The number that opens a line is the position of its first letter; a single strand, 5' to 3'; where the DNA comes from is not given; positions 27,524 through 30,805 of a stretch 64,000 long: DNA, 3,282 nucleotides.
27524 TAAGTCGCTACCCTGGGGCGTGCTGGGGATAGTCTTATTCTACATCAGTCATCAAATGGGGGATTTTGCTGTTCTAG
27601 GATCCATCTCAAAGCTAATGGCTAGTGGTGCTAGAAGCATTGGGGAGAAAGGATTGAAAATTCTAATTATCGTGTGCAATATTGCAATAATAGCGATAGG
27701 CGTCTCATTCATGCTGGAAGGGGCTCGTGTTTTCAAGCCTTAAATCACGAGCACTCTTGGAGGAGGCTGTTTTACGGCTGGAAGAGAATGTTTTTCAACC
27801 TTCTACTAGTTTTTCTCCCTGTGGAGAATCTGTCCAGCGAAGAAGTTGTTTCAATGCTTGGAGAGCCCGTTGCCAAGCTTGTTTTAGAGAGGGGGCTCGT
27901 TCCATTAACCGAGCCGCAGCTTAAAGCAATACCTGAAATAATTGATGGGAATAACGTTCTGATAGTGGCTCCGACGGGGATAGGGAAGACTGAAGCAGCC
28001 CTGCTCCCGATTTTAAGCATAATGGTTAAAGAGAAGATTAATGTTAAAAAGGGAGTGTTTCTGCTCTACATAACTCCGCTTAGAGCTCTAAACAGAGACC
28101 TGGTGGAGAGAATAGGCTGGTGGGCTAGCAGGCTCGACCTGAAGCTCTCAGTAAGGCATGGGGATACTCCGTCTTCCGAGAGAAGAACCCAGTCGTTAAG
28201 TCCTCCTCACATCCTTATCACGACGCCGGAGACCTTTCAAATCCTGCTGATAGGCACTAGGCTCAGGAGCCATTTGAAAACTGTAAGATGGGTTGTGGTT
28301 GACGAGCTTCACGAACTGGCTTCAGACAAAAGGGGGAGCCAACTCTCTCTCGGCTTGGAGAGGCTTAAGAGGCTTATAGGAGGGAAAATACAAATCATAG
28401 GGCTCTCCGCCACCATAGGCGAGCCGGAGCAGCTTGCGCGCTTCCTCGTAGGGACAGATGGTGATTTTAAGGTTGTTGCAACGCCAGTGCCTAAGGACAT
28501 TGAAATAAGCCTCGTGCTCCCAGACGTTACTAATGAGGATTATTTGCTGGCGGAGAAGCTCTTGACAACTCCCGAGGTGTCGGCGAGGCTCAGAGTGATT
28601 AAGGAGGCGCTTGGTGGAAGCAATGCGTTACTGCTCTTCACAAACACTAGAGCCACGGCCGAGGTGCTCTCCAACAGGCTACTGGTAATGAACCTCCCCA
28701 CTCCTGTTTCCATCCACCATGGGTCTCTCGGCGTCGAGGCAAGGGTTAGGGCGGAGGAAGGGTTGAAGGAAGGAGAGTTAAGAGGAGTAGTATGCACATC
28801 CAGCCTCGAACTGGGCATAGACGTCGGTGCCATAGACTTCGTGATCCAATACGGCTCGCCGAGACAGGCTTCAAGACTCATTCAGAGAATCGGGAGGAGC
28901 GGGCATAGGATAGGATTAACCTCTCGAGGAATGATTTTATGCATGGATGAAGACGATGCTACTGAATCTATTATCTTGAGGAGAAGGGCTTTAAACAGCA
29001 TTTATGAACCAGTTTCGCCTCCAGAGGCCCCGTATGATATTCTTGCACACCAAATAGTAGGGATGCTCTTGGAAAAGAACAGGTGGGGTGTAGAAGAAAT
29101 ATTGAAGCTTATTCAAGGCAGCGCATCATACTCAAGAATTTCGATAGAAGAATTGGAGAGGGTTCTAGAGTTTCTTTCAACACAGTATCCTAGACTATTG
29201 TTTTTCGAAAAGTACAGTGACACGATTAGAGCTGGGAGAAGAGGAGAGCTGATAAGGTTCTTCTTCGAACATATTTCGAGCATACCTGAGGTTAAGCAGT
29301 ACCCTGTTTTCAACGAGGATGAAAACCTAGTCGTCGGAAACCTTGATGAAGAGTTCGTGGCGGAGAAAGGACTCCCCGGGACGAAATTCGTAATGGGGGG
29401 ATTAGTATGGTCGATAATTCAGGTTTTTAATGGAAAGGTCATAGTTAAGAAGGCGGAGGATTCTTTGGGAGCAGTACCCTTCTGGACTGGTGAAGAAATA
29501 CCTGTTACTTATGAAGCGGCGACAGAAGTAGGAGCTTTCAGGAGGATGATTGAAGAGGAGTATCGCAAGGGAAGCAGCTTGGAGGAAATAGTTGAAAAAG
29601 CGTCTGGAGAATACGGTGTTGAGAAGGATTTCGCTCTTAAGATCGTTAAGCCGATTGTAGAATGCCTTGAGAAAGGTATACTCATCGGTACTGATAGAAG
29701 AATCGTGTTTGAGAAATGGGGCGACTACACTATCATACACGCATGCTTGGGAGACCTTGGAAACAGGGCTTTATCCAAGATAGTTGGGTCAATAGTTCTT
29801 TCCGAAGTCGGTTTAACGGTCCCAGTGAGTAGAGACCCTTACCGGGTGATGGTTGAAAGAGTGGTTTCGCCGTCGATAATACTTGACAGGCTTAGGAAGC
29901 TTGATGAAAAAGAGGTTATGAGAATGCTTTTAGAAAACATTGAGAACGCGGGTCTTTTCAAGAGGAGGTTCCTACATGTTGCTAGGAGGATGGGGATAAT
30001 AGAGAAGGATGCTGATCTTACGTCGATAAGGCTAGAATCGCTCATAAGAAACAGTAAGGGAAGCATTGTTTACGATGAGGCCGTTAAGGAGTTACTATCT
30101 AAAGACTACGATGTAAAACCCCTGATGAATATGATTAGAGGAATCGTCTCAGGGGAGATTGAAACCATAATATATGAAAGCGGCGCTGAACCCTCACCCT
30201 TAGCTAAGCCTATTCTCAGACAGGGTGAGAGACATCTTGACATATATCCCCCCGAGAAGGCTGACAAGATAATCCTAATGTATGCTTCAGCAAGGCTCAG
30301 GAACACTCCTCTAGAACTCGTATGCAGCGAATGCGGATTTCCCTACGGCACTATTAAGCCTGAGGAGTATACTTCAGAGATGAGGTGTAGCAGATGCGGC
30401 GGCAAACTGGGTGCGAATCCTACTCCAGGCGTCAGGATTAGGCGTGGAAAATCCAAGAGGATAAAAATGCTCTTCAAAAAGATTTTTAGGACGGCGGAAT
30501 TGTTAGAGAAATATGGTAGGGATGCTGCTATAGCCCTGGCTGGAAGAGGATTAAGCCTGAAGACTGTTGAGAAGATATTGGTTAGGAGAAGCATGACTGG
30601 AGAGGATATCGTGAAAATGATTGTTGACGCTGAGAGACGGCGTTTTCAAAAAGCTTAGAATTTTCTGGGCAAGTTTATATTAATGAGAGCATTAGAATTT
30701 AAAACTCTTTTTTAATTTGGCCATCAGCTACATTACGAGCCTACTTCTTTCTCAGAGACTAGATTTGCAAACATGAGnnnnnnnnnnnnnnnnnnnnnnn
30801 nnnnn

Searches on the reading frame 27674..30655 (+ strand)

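Call 32: search_protein_families(library=pfam, proteins=[window:27674-30655:+], max_evalue=0.00001)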
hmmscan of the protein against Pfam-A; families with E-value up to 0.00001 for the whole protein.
window:27674-30655:+ (994 aa): 5 families
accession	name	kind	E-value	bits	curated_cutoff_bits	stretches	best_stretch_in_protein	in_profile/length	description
PF00270.35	DEAD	-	1.3e-35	123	26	1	79-250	1-163/167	DEAD/DEAH box helicase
PF08494.16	DEAD_assoc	-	2.9e-25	89.7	23.5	1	673-844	3-191/191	DEAD/H associated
PF19306.5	WH_Lhr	-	3.5e-18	66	27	1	443-597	7-164/168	Large helicase-related protein, winged helix domain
PF00271.37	Helicase_C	-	3.3e-16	60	23.5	1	315-410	14-107/110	Helicase conserved C-terminal domain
PF04851.21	ResIII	-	1.1e-06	29.1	22.5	1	78-248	4-162/164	Type III restriction enzyme, res subunit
